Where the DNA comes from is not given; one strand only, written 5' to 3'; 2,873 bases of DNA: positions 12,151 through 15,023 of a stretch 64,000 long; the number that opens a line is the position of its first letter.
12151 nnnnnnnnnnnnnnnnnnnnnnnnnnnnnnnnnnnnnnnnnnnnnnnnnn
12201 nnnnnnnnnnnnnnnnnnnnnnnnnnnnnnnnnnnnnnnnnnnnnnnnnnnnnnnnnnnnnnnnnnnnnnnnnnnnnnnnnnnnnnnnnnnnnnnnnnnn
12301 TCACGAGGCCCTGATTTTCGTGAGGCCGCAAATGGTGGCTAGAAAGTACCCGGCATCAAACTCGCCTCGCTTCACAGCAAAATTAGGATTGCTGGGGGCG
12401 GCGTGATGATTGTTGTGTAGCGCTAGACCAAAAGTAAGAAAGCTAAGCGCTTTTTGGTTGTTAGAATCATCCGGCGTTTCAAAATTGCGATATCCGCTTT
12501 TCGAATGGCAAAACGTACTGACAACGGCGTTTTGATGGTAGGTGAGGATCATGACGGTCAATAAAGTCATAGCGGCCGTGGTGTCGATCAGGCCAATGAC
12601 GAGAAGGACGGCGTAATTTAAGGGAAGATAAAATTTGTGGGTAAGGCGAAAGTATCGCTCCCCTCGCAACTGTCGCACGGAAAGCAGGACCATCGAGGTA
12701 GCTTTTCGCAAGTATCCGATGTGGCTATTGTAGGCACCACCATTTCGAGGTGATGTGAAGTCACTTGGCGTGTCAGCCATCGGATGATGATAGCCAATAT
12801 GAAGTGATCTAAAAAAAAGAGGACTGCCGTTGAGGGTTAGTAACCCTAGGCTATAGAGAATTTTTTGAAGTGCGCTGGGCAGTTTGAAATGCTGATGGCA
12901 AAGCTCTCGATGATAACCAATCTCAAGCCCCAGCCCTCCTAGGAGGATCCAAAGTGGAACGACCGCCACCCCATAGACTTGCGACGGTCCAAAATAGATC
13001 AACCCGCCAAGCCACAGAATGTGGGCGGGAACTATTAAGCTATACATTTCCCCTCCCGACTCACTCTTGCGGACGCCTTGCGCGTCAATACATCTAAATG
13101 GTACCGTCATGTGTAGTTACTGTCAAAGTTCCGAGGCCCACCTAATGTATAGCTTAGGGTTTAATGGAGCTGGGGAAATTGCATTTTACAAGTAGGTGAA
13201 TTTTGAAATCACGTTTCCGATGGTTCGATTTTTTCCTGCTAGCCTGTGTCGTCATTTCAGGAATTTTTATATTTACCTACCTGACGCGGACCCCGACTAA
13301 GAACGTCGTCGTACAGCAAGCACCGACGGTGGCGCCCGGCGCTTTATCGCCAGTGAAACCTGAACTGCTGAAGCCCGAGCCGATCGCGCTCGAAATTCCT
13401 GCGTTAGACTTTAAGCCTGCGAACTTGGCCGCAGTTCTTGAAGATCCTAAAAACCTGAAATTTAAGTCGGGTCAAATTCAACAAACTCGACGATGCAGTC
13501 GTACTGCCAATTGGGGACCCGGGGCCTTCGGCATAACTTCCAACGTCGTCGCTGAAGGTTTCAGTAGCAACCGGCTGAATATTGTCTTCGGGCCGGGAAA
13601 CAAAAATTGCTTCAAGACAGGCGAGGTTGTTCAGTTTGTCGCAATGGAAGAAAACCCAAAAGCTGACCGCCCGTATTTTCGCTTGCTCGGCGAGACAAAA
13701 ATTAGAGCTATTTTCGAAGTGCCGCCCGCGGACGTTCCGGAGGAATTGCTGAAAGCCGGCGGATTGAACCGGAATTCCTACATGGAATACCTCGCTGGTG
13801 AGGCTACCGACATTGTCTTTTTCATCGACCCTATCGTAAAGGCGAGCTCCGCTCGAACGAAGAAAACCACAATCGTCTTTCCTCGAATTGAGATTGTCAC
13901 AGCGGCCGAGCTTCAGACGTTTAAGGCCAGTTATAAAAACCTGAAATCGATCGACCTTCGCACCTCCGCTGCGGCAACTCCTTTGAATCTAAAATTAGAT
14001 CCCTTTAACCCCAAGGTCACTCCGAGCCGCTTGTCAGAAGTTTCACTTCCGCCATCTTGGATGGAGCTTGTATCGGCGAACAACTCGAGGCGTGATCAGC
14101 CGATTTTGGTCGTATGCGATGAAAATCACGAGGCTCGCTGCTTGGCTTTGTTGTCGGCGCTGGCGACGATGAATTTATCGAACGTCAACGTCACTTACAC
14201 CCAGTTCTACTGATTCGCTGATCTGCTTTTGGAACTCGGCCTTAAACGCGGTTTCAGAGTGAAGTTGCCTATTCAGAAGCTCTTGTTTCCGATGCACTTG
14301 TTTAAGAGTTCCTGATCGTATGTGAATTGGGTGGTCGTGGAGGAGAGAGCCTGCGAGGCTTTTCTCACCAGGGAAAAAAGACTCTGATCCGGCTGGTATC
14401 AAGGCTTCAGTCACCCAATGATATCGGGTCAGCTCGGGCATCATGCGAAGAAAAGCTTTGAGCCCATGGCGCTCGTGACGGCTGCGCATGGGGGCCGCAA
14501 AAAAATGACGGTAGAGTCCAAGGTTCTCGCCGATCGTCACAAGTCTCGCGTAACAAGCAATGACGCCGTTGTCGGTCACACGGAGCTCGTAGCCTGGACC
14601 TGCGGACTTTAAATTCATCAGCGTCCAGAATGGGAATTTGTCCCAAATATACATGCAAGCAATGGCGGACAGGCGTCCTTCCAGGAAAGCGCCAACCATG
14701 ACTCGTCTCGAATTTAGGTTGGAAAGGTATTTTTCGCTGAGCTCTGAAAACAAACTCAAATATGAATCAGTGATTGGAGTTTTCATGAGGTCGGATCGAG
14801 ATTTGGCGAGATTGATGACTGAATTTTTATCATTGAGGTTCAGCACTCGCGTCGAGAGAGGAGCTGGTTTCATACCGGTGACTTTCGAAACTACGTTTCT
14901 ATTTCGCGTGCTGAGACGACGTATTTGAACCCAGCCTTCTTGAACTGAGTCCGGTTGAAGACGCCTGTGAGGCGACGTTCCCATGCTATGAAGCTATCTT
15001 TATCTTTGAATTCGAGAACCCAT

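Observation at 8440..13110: Translationally coupled four-gene lipid-tailoring operon: two divergent desaturases, a B12-type radical SAM enzyme and a double-hydroxylase fusion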

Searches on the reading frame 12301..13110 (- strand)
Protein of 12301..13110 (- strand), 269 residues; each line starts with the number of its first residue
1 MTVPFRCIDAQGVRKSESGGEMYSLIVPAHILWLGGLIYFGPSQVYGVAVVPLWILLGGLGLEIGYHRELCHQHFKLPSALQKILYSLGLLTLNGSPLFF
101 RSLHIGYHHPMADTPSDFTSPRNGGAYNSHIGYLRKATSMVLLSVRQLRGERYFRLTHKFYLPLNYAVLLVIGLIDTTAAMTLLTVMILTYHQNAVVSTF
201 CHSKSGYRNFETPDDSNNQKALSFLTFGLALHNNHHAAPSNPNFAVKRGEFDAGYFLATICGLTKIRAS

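Call 3: search_protein_families(library=pfam, proteins=[window:12301-13110:-], max_evalue=0.1)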
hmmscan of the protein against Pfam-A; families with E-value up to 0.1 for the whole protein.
window:12301-13110:- (269 aa): 1 family
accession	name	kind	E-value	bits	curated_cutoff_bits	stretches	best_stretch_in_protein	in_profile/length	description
PF00487.30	FA_desaturase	-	7.6e-14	52.5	29.7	1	49-242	4-227/253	Fatty acid desaturase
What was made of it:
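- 12301..13047 (-): DesA: 248-aa short membrane di-iron desaturase-type protein with His boxes HRELCH, HIGYHH and HNNHH. Pfam FA_desaturase 52.5 bits against a cut-off of 29.7 (call 3).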

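Call 4: search_protein_families(library=ncbifam, proteins=[window:12301-13110:-], max_evalue=0.1)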
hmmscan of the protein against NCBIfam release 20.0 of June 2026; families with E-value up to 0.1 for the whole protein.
window:12301-13110:- (269 aa): 1 family
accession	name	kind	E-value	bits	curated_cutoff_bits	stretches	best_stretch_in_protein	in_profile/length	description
NF049918.1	DesA_fam_desat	equivalog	1.8e-13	50.4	400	1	184-260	155-230/385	DesA family fatty acid desaturase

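Call 84: search_protein_families(library=phrogs, proteins=[window:12301-13047:-], max_evalue=0.001)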
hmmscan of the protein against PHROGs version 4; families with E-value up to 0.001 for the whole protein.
window:12301-13047:- (248 aa): 1 family
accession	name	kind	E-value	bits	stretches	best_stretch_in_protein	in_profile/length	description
phrog_35201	-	unknown function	1.4e-12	48.8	1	171-235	164-227/274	-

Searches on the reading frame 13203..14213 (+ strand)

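Call 50: search_protein_families(library=pfam, proteins=[window:13203-14213:+], max_evalue=1)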
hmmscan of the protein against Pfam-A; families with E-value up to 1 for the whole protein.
window:13203-14213:+ (336 aa): 1 family
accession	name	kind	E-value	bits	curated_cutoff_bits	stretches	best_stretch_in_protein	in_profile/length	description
PF06691.16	DUF1189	-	0.082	12.8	28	1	177-255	62-141/244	Protein of unknown function (DUF1189)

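Call 84: search_protein_families(library=phrogs, proteins=[window:13203-14213:+], max_evalue=0.001)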
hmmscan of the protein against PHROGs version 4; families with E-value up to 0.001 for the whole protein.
window:13203-14213:+ (336 aa): 0 families

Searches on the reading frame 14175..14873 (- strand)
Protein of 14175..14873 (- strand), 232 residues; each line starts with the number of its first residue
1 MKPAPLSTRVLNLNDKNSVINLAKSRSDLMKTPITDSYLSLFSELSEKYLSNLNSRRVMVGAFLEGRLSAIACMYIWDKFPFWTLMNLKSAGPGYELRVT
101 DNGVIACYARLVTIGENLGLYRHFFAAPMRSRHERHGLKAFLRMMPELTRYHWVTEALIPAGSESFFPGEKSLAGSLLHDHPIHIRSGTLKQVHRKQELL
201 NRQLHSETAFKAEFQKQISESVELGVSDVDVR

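Call 50: search_protein_families(library=pfam, proteins=[window:14175-14873:-], max_evalue=1)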
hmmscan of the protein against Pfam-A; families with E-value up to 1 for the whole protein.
window:14175-14873:- (232 aa): 0 families

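Call 54: search_solved_structures(query=A3, max_evalue=10)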
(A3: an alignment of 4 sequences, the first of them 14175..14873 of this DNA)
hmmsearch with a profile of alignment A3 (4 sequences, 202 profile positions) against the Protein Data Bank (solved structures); distinct sequences matched with E-value up to 10: 3.
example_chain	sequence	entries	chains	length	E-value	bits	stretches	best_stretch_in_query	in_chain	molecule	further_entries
4nrh_B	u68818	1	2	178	0.036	17.1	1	35-138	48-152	Chaperone SycD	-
3zfs_C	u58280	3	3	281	0.053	16.6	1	57-89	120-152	F420-REDUCING HYDROGENASE, SUBUNIT BETA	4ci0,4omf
4y66_A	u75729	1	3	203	0.34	13.9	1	93-189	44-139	Mnd1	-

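Call 78: search_protein_families(library=ncbifam, proteins=[window:14175-14873:-], max_evalue=0.01)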
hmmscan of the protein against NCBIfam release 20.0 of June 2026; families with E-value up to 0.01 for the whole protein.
window:14175-14873:- (232 aa): 0 families

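Call 84: search_protein_families(library=phrogs, proteins=[window:14175-14873:-], max_evalue=0.001)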
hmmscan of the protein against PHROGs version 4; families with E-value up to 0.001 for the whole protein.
window:14175-14873:- (232 aa): 0 families
